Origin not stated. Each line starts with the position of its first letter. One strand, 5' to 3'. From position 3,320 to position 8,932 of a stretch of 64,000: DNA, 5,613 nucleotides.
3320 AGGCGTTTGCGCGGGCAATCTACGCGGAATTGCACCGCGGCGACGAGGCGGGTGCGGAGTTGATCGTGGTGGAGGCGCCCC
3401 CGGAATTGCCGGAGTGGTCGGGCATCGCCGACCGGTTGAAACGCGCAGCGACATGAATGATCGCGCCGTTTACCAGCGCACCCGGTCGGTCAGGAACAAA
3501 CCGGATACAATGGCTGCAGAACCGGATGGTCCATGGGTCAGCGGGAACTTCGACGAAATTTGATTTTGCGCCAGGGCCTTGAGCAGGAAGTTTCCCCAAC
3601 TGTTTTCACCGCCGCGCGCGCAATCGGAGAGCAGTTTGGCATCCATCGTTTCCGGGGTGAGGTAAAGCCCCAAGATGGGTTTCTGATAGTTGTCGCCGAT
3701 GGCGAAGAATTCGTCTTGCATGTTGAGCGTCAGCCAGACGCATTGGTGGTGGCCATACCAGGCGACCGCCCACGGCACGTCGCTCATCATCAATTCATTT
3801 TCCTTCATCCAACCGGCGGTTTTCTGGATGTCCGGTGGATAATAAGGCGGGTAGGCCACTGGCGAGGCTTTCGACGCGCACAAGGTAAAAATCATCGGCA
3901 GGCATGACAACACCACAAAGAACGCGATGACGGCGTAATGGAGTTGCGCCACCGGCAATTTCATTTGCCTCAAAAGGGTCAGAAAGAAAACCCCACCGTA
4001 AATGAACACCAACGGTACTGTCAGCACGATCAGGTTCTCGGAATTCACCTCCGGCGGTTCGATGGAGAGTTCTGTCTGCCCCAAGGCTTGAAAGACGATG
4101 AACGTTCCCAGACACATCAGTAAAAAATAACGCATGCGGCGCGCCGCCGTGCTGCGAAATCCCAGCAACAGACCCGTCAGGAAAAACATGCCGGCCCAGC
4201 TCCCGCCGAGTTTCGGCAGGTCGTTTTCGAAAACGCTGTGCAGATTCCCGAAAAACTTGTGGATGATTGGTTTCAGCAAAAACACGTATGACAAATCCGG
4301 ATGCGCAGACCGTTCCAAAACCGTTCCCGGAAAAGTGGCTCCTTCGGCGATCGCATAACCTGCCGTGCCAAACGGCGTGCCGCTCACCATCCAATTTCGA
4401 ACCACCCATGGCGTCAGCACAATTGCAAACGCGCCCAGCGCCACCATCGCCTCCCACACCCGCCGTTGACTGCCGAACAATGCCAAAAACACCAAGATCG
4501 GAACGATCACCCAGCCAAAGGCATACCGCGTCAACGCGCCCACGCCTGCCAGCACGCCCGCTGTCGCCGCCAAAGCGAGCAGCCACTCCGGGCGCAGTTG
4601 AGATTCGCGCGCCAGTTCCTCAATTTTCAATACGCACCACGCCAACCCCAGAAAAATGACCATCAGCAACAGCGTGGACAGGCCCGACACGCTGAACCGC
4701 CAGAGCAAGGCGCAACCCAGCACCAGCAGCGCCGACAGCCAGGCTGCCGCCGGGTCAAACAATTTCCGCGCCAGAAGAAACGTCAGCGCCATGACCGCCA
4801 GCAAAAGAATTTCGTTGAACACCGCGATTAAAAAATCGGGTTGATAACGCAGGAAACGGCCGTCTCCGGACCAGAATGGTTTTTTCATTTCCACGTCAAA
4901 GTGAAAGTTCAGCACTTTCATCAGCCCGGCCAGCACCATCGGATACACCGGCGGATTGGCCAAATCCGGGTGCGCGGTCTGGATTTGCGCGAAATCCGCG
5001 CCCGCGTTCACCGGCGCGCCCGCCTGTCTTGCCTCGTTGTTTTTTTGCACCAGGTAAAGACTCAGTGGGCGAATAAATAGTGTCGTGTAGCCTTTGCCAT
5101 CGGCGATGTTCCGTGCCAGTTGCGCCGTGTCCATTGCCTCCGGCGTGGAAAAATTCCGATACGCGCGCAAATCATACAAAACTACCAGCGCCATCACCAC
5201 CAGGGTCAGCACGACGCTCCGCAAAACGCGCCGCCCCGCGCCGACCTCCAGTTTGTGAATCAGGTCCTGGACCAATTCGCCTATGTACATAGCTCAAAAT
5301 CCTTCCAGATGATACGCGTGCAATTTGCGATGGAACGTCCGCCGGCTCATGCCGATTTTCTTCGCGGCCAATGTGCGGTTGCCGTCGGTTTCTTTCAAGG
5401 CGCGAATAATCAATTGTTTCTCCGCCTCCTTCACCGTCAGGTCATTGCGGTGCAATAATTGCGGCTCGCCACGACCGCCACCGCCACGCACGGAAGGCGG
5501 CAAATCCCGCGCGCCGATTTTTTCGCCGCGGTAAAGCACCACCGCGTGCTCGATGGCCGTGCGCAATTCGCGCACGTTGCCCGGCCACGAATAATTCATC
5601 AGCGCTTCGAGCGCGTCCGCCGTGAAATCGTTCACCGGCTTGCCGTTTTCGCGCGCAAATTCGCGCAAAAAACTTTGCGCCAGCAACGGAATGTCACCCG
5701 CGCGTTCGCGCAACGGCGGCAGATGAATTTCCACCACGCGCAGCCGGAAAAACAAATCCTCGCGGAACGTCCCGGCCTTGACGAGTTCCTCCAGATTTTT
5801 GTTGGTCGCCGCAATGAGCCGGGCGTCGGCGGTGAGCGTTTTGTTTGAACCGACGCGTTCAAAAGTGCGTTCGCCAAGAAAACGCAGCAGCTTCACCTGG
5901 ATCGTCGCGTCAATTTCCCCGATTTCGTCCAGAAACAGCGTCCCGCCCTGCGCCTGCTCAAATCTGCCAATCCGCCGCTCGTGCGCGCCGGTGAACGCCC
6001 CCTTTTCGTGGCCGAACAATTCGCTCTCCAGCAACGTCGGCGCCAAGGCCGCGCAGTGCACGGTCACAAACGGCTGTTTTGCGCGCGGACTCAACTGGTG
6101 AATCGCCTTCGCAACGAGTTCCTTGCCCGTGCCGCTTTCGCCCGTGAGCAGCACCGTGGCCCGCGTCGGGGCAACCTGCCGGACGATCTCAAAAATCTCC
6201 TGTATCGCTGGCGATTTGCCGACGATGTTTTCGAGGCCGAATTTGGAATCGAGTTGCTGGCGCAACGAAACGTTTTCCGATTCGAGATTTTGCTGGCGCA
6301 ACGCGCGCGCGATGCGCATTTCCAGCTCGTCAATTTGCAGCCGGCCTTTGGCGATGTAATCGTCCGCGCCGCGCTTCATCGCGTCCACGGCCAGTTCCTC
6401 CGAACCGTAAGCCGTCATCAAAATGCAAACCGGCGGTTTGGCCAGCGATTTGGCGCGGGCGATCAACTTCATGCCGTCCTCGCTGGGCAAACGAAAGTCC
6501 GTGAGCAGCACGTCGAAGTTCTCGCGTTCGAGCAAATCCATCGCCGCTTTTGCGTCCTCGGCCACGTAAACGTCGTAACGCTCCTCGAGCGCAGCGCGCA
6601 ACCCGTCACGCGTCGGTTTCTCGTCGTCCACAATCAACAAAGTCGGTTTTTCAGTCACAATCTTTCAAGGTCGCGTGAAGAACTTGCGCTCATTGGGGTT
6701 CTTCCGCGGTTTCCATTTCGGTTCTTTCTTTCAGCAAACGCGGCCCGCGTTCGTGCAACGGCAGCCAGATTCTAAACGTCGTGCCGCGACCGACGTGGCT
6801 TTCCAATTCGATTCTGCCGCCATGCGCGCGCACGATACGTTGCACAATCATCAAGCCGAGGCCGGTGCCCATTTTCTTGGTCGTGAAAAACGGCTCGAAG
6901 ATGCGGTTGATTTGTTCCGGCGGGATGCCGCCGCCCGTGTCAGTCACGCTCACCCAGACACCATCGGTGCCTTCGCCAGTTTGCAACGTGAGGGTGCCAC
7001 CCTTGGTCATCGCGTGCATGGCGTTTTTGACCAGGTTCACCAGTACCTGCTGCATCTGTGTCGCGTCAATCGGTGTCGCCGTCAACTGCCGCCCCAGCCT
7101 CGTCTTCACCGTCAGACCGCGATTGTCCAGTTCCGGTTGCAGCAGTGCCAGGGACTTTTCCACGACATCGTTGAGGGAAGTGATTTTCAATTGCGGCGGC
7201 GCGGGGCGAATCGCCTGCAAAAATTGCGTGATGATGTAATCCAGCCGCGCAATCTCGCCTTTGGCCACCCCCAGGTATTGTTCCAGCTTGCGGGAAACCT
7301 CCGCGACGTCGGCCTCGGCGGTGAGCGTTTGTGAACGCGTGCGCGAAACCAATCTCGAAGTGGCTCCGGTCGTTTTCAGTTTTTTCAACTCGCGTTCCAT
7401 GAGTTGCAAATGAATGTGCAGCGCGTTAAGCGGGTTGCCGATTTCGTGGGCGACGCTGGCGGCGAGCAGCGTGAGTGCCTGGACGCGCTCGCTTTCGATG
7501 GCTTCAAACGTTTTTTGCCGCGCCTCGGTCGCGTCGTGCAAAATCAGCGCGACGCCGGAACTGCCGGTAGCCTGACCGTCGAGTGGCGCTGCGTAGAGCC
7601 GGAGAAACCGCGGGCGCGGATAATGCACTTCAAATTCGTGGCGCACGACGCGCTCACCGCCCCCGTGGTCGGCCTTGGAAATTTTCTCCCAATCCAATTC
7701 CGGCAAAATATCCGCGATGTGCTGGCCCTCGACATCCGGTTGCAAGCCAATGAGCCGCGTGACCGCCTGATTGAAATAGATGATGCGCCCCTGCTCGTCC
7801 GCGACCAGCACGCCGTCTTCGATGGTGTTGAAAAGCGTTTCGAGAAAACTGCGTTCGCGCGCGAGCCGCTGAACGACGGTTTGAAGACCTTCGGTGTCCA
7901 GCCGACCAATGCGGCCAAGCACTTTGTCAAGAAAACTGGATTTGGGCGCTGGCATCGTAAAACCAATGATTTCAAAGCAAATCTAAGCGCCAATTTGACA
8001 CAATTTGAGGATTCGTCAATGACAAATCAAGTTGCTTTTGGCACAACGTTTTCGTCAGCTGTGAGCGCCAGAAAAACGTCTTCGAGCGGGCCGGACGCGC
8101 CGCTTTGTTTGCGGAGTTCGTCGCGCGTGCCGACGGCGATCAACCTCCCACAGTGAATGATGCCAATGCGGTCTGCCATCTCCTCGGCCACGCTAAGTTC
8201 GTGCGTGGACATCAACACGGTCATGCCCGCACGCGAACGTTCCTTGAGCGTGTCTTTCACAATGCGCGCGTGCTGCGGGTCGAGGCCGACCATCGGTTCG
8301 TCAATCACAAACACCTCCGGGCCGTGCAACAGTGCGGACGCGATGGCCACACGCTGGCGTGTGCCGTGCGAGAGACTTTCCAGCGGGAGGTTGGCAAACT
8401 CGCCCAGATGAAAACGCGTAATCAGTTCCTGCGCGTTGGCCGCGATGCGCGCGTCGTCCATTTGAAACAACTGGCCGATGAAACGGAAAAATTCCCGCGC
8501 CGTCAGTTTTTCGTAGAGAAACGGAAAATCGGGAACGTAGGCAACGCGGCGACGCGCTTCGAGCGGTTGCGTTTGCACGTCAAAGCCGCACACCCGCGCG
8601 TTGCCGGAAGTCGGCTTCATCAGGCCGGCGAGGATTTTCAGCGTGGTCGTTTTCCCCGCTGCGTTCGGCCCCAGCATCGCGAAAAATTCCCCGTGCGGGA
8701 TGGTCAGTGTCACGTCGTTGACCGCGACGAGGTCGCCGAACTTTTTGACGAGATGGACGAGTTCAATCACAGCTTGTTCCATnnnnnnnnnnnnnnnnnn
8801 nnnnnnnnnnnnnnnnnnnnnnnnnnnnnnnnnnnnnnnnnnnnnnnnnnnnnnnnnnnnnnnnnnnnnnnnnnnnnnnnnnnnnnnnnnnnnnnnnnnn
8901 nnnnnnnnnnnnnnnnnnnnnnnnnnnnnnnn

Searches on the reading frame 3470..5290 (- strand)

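Call 72: search_protein_families(library=pfam, proteins=[window:3470-5290:-], max_evalue=0.001)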
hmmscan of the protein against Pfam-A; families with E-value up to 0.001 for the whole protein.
window:3470-5290:- (606 aa): 1 family
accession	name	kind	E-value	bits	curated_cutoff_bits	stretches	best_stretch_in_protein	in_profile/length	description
PF13231.12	PMT_2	-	5.7e-07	30.3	26.1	1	153-293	22-152/160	Dolichyl-phosphate-mannose-protein mannosyltransferase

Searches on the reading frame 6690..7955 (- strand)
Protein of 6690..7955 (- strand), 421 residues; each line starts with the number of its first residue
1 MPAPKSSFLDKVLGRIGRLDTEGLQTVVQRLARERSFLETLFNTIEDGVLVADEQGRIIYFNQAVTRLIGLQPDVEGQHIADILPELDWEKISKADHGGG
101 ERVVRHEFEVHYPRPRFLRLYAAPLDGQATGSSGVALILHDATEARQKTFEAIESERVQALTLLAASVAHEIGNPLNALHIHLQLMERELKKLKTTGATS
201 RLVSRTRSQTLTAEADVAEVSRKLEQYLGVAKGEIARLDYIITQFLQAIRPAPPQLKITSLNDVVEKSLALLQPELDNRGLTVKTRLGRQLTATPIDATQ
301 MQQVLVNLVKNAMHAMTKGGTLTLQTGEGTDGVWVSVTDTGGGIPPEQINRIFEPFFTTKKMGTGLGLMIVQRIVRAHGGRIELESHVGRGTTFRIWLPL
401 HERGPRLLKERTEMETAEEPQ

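Call 72: search_protein_families(library=pfam, proteins=[window:6690-7955:-], max_evalue=0.001)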
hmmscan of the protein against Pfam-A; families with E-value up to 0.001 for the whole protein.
window:6690-7955:- (421 aa): 7 families
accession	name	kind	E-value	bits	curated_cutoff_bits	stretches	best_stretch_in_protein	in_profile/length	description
PF02518.31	HATPase_c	-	5.1e-31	107.8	26.4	1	297-401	2-110/111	Histidine kinase-, DNA gyrase B-, and HSP90-like ATPase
PF08448.16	PAS_4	-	2.4e-10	41.1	23.1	1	42-147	1-110/110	PAS fold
PF13188.13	PAS_8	-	1.1e-09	38.3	21.8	1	37-91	2-54/65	PAS domain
PF13426.13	PAS_9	-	3.5e-09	37.3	27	1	47-144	2-103/103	PAS domain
PF00989.32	PAS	-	6.9e-08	32.9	22.6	1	37-87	2-53/113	PAS fold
PF00512.31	HisKA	-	1.7e-06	28.4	26.9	1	161-210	2-31/66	His Kinase A (phospho-acceptor) domain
PF13596.12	PAS_10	-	9.6e-06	26.6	22.1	1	38-140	1-103/106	PAS domain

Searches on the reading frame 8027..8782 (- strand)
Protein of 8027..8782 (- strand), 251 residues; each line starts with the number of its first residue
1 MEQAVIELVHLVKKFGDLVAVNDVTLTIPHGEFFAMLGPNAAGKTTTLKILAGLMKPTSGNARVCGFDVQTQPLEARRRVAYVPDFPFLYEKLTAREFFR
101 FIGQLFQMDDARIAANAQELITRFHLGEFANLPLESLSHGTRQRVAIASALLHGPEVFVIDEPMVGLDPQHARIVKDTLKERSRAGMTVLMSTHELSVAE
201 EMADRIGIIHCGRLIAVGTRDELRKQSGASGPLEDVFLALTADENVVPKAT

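Call 72: search_protein_families(library=pfam, proteins=[window:8027-8782:-], max_evalue=0.001)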
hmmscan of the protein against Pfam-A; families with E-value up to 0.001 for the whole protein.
window:8027-8782:- (251 aa): 2 families
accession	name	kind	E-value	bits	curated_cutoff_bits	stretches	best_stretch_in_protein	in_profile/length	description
PF00005.33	ABC_tran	-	1.1e-28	100.9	25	1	21-164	1-136/137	ABC transporter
PF13304.12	AAA_21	-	4.5e-13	50.4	27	1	120-197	221-301/304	AAA domain, putative AbiEii toxin, Type IV TA system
